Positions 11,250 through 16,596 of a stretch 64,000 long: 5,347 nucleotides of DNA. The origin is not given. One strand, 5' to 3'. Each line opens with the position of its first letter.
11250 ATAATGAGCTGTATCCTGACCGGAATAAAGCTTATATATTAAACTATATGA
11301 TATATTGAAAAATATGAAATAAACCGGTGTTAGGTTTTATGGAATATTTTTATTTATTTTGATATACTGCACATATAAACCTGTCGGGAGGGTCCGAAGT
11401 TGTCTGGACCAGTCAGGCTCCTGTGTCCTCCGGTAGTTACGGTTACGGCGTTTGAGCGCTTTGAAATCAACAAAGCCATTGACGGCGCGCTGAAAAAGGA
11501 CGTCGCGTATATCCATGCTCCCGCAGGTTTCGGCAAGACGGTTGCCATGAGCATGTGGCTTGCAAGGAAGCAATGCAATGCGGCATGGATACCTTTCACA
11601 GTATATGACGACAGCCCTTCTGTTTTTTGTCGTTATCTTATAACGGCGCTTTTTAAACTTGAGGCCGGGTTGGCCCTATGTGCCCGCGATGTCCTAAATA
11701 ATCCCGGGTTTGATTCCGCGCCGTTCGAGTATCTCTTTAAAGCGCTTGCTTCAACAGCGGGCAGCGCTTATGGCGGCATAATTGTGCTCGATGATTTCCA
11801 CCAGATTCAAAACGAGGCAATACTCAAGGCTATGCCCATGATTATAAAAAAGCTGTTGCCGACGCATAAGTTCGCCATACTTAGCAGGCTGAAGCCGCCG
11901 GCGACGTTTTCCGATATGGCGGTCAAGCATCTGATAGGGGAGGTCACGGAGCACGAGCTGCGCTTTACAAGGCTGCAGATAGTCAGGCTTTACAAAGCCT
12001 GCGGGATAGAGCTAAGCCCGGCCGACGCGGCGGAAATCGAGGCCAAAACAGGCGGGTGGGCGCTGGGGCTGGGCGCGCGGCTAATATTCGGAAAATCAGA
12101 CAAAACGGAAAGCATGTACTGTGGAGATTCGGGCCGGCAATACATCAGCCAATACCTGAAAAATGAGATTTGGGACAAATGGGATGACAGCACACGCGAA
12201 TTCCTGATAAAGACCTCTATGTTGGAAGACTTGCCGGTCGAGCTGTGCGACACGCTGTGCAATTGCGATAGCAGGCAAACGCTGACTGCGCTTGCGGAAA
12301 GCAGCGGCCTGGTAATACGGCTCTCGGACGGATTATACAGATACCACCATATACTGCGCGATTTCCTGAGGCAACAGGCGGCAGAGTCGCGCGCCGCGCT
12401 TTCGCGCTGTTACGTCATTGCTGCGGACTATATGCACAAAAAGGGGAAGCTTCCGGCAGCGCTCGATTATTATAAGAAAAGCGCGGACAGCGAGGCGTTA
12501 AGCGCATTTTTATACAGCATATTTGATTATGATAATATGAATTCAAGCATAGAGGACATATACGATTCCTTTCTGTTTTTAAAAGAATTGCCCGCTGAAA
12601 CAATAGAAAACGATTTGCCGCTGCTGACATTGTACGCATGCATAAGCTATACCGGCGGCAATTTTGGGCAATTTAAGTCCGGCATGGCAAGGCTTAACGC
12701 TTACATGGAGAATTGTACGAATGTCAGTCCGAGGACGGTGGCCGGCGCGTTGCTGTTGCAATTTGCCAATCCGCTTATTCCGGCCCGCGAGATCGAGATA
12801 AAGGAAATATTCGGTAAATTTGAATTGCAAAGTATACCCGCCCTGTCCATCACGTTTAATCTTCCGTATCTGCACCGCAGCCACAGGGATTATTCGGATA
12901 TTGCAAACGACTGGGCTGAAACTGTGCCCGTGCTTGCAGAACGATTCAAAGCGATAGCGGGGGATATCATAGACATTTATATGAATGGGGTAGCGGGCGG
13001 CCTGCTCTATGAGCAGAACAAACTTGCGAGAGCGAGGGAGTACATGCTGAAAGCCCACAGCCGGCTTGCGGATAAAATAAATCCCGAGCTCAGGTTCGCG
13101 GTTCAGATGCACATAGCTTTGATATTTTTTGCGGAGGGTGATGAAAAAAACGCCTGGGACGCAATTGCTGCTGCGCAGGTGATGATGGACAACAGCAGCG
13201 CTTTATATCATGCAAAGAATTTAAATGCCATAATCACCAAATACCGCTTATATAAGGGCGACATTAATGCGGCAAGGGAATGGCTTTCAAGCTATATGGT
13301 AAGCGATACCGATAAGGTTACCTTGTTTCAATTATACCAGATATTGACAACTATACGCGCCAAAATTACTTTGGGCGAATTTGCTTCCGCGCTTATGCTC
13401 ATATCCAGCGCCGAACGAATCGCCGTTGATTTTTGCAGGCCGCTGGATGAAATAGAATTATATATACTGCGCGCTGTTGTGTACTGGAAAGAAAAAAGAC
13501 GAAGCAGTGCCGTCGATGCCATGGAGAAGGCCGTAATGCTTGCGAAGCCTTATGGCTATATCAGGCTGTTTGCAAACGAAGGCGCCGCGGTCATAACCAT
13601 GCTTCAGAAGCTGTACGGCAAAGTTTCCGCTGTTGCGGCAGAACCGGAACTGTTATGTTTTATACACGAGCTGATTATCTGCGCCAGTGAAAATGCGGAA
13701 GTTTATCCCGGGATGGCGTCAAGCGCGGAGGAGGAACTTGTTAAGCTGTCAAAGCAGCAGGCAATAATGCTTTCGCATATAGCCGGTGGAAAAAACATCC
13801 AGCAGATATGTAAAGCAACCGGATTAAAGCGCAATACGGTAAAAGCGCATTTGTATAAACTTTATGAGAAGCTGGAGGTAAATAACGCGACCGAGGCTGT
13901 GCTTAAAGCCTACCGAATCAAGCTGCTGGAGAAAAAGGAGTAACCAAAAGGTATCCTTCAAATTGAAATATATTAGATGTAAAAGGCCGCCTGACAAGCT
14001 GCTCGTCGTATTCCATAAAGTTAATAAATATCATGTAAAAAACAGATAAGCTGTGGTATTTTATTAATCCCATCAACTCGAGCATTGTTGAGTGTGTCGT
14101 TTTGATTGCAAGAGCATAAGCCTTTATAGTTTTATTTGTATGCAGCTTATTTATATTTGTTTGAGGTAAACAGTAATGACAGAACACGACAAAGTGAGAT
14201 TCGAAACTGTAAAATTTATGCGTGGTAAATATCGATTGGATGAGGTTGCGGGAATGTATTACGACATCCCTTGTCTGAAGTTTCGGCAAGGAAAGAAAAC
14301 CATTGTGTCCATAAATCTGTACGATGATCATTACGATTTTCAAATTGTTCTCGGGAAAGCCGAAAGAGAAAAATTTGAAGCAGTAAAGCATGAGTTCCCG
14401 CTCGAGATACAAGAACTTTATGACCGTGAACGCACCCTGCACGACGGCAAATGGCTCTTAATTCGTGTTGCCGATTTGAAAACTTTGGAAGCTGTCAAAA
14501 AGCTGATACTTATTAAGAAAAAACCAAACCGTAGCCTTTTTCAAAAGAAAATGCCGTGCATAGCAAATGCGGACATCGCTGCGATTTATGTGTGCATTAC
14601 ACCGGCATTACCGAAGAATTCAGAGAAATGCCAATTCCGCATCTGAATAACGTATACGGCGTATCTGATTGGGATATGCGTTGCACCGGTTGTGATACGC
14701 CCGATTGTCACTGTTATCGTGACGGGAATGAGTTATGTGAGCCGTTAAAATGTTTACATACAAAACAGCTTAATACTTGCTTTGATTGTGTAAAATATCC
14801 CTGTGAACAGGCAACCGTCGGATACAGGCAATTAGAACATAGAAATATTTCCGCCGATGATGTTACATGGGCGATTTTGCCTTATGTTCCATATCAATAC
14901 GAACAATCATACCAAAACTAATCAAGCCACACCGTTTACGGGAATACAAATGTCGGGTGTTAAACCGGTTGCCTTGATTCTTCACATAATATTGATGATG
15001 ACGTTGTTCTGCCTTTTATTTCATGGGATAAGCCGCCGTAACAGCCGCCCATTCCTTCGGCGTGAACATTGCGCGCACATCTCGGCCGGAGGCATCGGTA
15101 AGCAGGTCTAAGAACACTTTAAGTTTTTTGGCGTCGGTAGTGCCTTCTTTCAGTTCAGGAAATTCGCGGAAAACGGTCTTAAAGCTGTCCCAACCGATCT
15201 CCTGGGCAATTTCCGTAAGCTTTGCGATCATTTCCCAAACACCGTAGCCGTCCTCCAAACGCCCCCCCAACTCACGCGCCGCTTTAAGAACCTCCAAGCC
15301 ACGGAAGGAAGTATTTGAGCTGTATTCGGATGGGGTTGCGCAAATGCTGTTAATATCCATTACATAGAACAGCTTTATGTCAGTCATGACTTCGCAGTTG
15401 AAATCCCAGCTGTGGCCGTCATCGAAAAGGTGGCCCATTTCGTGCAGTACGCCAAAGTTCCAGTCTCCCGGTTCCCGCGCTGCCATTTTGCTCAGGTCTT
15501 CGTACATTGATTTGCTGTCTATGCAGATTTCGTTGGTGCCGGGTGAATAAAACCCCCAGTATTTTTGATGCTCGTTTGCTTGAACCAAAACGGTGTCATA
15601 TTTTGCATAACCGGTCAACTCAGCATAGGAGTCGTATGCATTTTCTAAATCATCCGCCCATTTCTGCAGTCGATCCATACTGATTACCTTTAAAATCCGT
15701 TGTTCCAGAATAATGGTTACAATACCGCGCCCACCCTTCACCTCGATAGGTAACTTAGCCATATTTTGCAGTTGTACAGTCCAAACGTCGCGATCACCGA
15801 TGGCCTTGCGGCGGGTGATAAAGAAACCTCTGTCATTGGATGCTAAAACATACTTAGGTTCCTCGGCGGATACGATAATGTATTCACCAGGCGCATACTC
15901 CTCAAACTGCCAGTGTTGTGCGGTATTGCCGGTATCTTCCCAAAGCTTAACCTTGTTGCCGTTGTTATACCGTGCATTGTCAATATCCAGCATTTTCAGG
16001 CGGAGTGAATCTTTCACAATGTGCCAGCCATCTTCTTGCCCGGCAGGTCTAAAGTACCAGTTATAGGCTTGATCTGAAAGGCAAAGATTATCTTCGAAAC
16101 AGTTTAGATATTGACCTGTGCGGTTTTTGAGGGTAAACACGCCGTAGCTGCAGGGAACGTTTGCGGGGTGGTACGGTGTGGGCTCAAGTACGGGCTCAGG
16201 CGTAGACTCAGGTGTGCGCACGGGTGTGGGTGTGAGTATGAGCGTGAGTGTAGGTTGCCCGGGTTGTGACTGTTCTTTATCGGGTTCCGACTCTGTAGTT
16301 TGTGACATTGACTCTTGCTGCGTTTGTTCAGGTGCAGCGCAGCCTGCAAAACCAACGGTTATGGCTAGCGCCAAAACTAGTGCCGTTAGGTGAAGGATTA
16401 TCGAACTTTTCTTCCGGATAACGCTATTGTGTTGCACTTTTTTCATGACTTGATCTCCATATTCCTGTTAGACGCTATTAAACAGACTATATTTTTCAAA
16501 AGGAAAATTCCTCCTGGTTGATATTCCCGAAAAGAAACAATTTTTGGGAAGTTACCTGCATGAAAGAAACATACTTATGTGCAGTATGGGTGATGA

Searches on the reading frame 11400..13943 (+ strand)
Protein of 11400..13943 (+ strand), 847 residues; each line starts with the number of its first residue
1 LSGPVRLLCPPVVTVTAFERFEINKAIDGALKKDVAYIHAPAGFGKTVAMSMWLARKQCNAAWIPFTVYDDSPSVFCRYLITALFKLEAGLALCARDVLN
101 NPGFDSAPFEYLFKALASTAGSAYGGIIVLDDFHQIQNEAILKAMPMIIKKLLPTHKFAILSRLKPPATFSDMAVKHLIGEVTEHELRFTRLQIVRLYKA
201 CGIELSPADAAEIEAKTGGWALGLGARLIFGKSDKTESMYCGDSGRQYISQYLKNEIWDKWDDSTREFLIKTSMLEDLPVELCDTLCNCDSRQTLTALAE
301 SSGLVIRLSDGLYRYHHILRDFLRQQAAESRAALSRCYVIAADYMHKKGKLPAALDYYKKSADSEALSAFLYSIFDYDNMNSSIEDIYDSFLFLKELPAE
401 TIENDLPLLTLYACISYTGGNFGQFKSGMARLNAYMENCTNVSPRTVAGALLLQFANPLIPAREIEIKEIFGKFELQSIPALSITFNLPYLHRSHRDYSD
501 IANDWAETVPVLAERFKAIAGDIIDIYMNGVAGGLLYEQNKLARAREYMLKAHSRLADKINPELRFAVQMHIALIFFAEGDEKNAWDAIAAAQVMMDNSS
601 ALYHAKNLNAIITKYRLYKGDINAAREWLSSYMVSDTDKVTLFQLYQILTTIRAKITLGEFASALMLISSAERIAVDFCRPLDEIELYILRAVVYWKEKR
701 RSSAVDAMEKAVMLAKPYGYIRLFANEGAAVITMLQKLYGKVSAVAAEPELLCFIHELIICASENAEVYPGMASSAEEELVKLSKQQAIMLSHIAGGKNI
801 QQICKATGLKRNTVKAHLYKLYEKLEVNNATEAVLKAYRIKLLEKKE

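Call 47: search_protein_families(library=pfam, proteins=[window:11400-13943:+], max_evalue=0.001)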
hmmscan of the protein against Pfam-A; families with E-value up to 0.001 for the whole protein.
window:11400-13943:+ (847 aa): 6 families
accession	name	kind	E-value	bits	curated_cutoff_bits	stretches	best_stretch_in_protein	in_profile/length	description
PF17874.7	TPR_MalT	-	4.8e-30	105.4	45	1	532-738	128-333/336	MalT-like TPR region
PF00196.25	GerE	-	1.8e-09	37.5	23.5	1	782-836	2-56/57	Bacterial regulatory proteins, luxR family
PF07719.23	TPR_2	-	4.7e-05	23.6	27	0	686-715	2-31/34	Tetratricopeptide repeat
PF14493.12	HTH_40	-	0.00028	21.5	27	1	792-834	7-49/89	Helix-turn-helix domain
PF08281.18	Sigma70_r4_2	-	0.00041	20.4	25.7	0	785-825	14-54/54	Sigma-70, region 4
PF13384.12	HTH_23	-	0.00065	19.9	24.6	0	785-822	7-41/50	Homeodomain-like domain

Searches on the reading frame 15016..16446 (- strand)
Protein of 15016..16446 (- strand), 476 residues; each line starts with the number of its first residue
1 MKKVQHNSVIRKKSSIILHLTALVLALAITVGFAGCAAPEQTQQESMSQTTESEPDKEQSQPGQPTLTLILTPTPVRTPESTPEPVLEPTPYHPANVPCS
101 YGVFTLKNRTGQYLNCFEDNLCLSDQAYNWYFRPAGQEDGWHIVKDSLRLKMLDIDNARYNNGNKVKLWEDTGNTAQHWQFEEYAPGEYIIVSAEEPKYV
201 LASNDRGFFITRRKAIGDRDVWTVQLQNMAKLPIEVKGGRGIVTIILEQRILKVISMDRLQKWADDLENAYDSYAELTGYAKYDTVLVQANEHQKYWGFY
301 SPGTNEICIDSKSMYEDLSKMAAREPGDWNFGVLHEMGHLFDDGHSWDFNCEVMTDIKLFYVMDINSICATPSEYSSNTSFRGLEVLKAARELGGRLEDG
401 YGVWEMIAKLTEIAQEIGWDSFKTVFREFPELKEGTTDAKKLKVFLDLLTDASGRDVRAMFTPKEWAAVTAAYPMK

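Call 7: search_protein_families(library=pfam, proteins=[window:15016-16446:-], max_evalue=0.01)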
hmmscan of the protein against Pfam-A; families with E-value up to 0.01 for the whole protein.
window:15016-16446:- (476 aa): 2 families
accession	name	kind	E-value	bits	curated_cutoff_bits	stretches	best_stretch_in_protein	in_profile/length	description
PF13402.12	Peptidase_M60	-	1.7e-10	41.4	25.8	1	222-461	18-271/275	Peptidase M60, enhancin and enhancin-like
PF14200.12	RicinB_lectin_2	-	1.2e-07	32.8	25.6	1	129-201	4-74/89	Ricin-type beta-trefoil lectin domain-like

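Call 55: find_encoding_contigs(protein=window:15016-16446:-, flank=10000, max_places=10)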
Protein window:15016-16446:- (476 aa): 2 contigs read that carry it; 2 places shown.
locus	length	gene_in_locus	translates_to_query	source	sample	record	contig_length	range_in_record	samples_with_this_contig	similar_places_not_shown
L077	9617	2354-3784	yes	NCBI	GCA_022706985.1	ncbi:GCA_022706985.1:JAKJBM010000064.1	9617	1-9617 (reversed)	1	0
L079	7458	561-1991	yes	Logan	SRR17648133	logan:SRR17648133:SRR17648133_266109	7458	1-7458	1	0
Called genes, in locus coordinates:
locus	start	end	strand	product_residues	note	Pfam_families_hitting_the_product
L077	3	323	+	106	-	?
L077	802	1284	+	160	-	-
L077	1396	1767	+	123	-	-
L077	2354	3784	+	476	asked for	PF14200:RicinB_lectin_2 (weak), PF13402:Peptidase_M60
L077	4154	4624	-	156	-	PF12663:DUF3788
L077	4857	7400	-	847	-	PF25873:WHD_MalT, PF17874:TPR_MalT, PF00196:GerE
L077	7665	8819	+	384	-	-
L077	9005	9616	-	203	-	?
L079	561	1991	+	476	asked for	PF14200:RicinB_lectin_2 (weak), PF13402:Peptidase_M60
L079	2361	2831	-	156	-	PF12663:DUF3788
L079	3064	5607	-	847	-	PF25873:WHD_MalT, PF17874:TPR_MalT, PF00196:GerE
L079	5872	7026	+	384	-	-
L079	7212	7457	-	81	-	?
